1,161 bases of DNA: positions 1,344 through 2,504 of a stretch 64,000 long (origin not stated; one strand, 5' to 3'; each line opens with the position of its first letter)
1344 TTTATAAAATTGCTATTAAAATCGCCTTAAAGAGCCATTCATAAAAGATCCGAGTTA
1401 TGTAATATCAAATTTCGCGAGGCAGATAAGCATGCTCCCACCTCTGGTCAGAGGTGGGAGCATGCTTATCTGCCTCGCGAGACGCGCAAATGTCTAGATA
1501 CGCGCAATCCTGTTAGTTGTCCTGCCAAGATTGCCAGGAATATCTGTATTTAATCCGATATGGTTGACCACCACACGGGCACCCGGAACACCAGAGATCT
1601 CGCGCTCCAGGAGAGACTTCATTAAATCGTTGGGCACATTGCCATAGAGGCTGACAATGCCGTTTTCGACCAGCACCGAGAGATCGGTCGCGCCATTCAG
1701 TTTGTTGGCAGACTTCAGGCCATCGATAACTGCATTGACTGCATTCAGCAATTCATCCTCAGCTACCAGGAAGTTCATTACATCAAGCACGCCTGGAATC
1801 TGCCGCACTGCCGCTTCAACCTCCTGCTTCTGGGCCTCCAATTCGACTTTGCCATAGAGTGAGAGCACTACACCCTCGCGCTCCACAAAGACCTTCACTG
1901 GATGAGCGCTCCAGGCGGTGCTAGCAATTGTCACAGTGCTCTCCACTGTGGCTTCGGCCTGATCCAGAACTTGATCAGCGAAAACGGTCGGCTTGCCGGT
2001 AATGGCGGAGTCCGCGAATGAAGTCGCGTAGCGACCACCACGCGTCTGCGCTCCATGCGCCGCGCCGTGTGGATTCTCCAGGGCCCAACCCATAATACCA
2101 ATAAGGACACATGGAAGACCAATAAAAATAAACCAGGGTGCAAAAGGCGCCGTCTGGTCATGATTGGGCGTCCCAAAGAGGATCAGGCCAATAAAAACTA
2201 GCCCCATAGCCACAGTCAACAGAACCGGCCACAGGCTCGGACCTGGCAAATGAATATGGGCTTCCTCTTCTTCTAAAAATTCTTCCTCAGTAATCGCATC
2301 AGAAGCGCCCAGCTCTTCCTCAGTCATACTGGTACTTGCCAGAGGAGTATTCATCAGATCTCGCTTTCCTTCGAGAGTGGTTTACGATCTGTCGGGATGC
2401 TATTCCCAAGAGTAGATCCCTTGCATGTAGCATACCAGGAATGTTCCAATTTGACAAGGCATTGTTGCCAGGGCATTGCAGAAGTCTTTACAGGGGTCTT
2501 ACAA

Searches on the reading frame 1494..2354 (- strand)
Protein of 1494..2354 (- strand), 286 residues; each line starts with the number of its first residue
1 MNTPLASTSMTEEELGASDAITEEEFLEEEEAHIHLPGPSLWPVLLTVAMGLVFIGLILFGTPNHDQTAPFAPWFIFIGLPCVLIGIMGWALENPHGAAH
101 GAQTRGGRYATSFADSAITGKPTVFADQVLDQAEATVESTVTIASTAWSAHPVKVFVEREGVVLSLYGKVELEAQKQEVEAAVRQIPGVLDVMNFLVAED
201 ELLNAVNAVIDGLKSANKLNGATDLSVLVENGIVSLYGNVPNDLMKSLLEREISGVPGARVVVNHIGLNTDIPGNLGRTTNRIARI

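Call 97: find_encoding_contigs(protein=window:1494-2354:-, flank=10000, max_places=3)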
Protein window:1494-2354:- (286 aa): 4 contigs read that carry it; 3 places shown.
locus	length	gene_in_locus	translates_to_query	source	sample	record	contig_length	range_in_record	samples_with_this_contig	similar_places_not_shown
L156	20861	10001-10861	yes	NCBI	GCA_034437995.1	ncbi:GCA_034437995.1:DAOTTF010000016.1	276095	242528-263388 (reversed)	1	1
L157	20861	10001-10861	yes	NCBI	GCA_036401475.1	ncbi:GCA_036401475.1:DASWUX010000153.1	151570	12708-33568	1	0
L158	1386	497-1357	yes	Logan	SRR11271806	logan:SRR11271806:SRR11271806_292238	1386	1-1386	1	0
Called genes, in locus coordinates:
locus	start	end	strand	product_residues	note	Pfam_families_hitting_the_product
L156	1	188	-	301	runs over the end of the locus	-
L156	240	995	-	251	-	PF07099:DUF1361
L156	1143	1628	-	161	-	PF00994:MoCF_biosynth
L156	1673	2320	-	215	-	PF14353:CpXC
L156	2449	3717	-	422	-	PF09376:NurA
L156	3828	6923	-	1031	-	PF02463:SMC_N, PF13304:AAA_21 (faint), PF13476:AAA_23, PF13555:AAA_29 (weak), PF13558:SbcC_Walker_B (faint), PF02463:SMC_N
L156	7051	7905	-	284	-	PF09678:Caa3_CtaG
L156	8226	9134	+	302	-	PF01040:UbiA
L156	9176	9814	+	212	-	PF08534:Redoxin, PF00578:AhpC-TSA, PF02630:SCO1-SenC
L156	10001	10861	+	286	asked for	PF04972:BON (weak)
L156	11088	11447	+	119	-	-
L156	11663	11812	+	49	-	-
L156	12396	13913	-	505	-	PF00091:Tubulin, PF12327:FtsZ_C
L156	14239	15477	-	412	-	PF14450:FtsA (weak), PF02491:SHS2_FTSA, PF06723:MreB_Mbl, PF06277:EutA, PF14450:FtsA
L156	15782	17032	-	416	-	PF08478:POTRA_1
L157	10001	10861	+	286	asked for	PF04972:BON (weak)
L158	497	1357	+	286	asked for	PF04972:BON (weak)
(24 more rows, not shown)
